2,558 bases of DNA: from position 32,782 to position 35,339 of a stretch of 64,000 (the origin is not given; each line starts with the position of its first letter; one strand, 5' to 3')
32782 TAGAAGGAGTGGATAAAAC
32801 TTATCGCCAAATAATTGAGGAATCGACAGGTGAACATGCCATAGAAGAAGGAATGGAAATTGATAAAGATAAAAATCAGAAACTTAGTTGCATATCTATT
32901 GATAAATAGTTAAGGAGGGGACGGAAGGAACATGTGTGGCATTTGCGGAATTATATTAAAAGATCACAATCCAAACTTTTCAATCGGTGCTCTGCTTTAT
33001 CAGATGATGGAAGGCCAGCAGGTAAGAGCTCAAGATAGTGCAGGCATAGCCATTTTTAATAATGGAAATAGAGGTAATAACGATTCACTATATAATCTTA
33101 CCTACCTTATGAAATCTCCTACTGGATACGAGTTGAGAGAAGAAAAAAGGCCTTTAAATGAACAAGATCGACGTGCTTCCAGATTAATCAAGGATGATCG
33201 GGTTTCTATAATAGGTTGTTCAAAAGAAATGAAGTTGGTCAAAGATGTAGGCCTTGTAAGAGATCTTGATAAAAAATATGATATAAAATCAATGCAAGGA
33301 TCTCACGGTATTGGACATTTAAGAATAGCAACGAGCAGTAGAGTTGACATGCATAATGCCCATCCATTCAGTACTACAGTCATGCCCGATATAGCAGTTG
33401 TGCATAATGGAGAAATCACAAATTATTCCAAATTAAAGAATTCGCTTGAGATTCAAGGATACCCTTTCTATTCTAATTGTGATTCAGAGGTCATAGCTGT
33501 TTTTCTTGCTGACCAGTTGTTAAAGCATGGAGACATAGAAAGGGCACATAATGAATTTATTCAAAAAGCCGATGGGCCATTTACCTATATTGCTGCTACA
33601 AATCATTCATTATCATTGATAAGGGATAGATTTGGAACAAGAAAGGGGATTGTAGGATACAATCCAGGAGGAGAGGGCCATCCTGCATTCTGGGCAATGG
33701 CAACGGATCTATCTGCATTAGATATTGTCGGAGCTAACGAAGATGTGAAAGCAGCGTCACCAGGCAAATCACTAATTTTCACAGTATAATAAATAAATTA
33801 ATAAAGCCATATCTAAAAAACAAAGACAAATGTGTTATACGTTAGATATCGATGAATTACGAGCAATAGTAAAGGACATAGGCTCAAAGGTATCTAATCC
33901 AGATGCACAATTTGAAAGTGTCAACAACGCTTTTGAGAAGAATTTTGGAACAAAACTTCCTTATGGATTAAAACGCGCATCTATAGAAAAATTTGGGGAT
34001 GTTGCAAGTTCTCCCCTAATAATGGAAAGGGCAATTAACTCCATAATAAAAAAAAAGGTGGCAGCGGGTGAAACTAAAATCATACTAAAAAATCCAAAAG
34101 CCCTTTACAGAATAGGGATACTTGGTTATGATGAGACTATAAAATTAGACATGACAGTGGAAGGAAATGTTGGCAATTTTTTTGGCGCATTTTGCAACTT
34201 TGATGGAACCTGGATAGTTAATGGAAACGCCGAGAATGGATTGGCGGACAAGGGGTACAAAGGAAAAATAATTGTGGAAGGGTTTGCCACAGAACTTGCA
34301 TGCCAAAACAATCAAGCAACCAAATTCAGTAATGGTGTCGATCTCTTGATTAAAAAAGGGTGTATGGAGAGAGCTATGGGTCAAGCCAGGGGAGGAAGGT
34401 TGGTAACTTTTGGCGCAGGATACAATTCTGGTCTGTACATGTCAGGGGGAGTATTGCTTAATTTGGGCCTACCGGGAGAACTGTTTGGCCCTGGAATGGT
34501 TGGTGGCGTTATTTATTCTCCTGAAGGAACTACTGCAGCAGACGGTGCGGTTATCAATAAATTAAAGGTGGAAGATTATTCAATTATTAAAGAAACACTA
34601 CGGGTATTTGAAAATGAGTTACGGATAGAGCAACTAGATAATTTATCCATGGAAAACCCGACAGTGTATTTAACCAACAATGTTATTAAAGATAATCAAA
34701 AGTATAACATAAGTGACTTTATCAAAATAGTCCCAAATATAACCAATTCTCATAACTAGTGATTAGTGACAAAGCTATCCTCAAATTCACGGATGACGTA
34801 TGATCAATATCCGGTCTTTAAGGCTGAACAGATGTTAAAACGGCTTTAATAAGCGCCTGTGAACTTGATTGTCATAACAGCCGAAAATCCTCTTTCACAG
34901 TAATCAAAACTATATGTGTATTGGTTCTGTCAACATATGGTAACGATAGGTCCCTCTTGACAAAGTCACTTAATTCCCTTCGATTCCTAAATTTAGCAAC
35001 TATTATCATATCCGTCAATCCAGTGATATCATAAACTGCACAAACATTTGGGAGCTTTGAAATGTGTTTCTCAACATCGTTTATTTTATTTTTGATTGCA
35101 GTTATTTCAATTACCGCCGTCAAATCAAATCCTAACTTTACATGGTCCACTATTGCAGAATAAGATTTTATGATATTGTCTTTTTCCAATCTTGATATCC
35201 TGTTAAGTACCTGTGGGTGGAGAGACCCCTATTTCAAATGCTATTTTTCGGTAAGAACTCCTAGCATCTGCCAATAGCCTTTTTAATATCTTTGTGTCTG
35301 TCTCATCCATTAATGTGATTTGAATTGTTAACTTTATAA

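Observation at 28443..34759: Complete GS plus split-GOGAT operon in an apparent ammonia-oxidising archaeon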

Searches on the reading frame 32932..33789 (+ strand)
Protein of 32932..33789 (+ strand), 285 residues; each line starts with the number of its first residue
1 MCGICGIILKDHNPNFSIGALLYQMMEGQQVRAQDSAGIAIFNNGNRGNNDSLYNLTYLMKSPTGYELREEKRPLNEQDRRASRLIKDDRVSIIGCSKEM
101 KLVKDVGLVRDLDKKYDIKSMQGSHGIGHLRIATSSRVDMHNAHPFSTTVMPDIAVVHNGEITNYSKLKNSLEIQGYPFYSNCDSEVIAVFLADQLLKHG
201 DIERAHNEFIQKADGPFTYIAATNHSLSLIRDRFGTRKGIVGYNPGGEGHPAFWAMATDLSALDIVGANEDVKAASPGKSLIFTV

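Call 3: search_protein_families(library=pfam, proteins=[window:32932-33789:+])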
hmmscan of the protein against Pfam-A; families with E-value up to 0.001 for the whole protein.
window:32932-33789:+ (285 aa): 3 families
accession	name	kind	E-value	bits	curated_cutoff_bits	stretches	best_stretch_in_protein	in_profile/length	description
PF13522.11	GATase_6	-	4.1e-17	62.9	27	1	122-243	9-120/130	Glutamine amidotransferase domain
PF13537.11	GATase_7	-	1.3e-13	51.5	25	1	139-237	9-100/123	Glutamine amidotransferase domain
PF13230.11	GATase_4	-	6.2e-06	25.8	23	1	112-207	63-152/272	Glutamine amidotransferases class-II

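Call 4: search_protein_families(library=ncbifam, proteins=[window:32932-33789:+])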
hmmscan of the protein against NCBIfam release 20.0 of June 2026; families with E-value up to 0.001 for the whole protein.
window:32932-33789:+ (285 aa): 8 families
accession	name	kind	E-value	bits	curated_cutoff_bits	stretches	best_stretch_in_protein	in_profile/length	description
NF001484.0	PRK00331.1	subfamily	2.2e-29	102.3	381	1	97-225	39-166/601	isomerizing glutamine--fructose-6-phosphate transaminase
TIGR01135.1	glmS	equivalog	6.9e-29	100.8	418.05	1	98-225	39-165/607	glutamine--fructose-6-phosphate transaminase (isomerizing)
TIGR01134.1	purF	equivalog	3e-25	89.5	350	1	99-273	40-210/432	amidophosphoribosyltransferase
TIGR01536.1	asn_synth_AEB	equivalog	4.8e-14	52.2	267.1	1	119-237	41-146/517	asparagine synthase (glutamine-hydrolyzing)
TIGR03104.1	trio_amidotrans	equivalog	3.5e-11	42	570.1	1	121-237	39-145/589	N-acetylglutaminylglutamine amidotransferase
TIGR03108.1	eps_aminotran_1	hypoth_equivalog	1e-07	31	816.9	1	126-235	45-143/628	XrtA/PEP-CTERM system amidotransferase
NF006949.0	PRK09431.1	equivalog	5.4e-06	25.2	499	1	127-237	46-144/554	asparagine synthase B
TIGR03442.1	TIGR03442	equivalog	0.00021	20.7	218.65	1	128-211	87-172/251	ergothioneine biosynthesis protein EgtC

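Call 49: search_solved_structures(query=window:32932-33789:+, show_alignments=2, max_evalue=0.01)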
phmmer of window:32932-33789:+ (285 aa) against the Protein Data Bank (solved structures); distinct sequences matched with E-value up to 0.01: 19.
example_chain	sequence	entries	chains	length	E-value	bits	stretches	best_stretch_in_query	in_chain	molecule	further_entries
6lbp_A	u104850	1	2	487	8.1e-14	54.9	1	94-281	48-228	Amidophosphoribosyltransferase 2, chloroplastic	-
1xff_A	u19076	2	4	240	8.2e-13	51.6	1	92-242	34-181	Glucosamine--fructose-6-phosphate aminotransferase [isomerizing]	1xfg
4amv_A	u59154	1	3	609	4.9e-12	49.1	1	91-242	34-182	GLUCOSAMINE--FRUCTOSE-6-PHOSPHATE AMINOTRANSFERASE [ISOMER IZING]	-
1jxa_A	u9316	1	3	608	6e-12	48.8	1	91-242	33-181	glucosamine 6-phosphate synthase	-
2j6h_A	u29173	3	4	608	6e-12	48.8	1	91-242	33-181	GLUCOSAMINE-FRUCTOSE-6-PHOSPHATE AMINOTRANSFERASE | GLUCOSAMINE--FRUCTOSE-6-PHOSPHATE AMINOTRANSFERASE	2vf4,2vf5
3ooj_A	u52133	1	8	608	6.4e-12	48.7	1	91-242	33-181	Glucosamine/fructose-6-phosphate aminotransferase, isomerizing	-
1ao0_A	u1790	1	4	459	4.8e-11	45.8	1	100-283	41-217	GLUTAMINE PHOSPHORIBOSYLPYROPHOSPHATE AMIDOTRANSFERASE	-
1gph_1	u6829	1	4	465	5e-11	45.8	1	100-283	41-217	GLUTAMINE PHOSPHORIBOSYL-PYROPHOSPHATE AMIDOTRANSFERASE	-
9q0n_A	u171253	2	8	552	2.5e-10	43.5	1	100-238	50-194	Amidophosphoribosyltransferase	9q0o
9q0m_A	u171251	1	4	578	2.7e-10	43.4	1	100-238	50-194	Amidophosphoribosyltransferase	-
8w7d_A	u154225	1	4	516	3.6e-10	43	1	96-283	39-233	Amidophosphoribosyltransferase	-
6czf_A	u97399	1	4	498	4e-10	42.8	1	96-283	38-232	Amidophosphoribosyltransferase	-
1ecb_A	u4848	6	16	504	4.1e-10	42.8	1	96-283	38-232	GLUTAMINE PHOSPHORIBOSYLPYROPHOSPHATE AMIDOTRANSFERASE | Amidophosphoribosyltransferase, PurF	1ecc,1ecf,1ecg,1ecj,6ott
6zmk_A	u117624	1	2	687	6.8e-10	42.1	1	113-193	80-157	Glutamine--fructose-6-phosphate aminotransferase [isomerizing] 1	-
6r4h_A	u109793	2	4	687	6.8e-10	42.1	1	113-193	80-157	Glutamine--fructose-6-phosphate aminotransferase [isomerizing] 1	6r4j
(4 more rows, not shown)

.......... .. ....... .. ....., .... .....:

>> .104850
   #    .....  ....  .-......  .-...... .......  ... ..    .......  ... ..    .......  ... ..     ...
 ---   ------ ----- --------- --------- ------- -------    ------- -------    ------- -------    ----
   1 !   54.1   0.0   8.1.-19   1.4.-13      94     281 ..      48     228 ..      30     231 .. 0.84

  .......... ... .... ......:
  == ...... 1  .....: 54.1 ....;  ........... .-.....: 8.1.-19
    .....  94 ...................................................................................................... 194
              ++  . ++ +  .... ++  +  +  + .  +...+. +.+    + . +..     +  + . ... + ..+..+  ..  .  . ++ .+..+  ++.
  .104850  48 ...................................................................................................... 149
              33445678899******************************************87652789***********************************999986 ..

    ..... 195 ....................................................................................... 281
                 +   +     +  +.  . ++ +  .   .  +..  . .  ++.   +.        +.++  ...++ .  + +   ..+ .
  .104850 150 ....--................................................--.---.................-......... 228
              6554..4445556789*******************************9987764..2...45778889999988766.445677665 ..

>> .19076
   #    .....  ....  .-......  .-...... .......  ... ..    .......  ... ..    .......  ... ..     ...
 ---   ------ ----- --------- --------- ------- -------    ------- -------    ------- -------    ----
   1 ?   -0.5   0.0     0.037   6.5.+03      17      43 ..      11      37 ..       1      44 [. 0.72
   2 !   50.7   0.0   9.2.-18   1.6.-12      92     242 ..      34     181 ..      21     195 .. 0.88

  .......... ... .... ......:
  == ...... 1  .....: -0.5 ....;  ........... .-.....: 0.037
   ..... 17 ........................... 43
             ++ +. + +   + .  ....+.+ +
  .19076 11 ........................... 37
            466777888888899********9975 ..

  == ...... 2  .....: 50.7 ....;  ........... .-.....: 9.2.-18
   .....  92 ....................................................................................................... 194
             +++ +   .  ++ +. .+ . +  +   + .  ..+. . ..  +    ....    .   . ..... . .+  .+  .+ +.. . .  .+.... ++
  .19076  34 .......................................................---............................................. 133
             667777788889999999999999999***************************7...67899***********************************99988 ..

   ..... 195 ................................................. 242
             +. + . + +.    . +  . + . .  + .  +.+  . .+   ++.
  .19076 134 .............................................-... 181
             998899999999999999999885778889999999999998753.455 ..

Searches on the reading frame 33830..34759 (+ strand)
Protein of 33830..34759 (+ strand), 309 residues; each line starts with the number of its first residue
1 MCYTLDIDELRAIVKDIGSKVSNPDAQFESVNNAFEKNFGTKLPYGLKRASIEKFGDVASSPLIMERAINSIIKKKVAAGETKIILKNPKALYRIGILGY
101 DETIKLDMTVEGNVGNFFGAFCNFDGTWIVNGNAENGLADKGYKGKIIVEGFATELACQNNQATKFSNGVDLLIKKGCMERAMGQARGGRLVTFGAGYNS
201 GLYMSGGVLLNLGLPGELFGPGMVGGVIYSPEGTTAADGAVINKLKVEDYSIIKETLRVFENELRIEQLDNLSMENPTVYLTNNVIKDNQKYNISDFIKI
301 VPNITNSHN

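Call 3: search_protein_families(library=pfam, proteins=[window:33830-34759:+])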
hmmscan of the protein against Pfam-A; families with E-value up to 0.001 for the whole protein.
window:33830-34759:+ (309 aa): 1 family
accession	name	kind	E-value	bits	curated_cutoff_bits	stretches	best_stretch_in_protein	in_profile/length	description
PF01493.24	GXGXG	-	6.1e-12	45.9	32.5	1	105-232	31-164/190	GXGXG motif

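Call 4: search_protein_families(library=ncbifam, proteins=[window:33830-34759:+])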
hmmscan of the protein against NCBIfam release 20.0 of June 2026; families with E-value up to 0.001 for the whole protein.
window:33830-34759:+ (309 aa): 2 families
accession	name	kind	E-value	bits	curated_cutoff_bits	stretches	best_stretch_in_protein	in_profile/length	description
TIGR03122.1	one_C_dehyd_C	equivalog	6.7e-06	25.5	130.65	1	78-229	56-205/260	formylmethanofuran dehydrogenase subunit C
NF008730.0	PRK11750.1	equivalog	1.3e-05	22.7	1047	1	105-265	1269-1432/1490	glutamate synthase large subunit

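Call 50: search_solved_structures(query=window:33830-34759:+, show_alignments=1, max_evalue=0.1)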
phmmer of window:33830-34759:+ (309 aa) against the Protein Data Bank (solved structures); distinct sequences matched with E-value up to 0.1: 5.
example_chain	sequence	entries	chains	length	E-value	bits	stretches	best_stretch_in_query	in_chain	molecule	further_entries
7mfm_G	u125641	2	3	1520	7.6e-06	28.6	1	101-303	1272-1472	Glutamate synthase (NADPH) large chain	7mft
6s6s_A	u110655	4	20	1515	8e-05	25.3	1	106-263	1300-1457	Glutamate synthase [NADPH] large chain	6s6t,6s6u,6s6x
2vdc_A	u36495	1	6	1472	0.00011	24.9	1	106-263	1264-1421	GLUTAMATE SYNTHASE [NADPH] LARGE CHAIN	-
1ea0_A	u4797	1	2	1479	0.00011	24.9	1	106-263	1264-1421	GLUTAMATE SYNTHASE [NADPH] LARGE CHAIN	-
1llw_A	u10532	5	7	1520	0.0036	19.8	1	96-230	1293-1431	Ferredoxin-dependent glutamate synthase | FERREDOXIN-DEPENDENT GLUTAMATE SYNTHASE 2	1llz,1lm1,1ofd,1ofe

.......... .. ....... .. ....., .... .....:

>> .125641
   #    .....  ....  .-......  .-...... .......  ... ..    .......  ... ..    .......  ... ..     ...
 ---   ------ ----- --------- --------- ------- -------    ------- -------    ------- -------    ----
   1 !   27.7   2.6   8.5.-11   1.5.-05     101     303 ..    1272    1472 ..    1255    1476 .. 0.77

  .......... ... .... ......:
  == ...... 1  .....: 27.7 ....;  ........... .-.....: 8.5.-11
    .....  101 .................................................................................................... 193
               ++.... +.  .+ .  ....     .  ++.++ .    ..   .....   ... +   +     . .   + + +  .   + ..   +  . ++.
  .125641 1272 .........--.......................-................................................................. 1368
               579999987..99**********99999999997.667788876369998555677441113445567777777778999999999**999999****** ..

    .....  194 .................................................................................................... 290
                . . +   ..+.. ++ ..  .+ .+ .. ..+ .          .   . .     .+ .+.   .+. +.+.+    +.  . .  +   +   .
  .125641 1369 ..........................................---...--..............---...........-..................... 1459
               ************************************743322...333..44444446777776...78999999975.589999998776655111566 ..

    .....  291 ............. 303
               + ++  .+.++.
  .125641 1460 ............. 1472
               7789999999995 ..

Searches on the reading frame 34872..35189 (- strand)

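Call 17: search_protein_families(library=pfam, proteins=[window:34872-35189:-], max_evalue=0.01)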
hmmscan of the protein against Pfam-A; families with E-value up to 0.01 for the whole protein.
window:34872-35189:- (105 aa): 2 families
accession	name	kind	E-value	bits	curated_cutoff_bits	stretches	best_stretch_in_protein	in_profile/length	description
PF01037.27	AsnC_trans_reg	-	1e-13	51.4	25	1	27-95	1-71/73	Lrp/AsnC ligand binding domain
PF22482.2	AsnC_trans_reg_3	-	5.6e-06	26.8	24.4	1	33-100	21-88/95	PF0864 C-terminal dimeric alpha+beta barrel domain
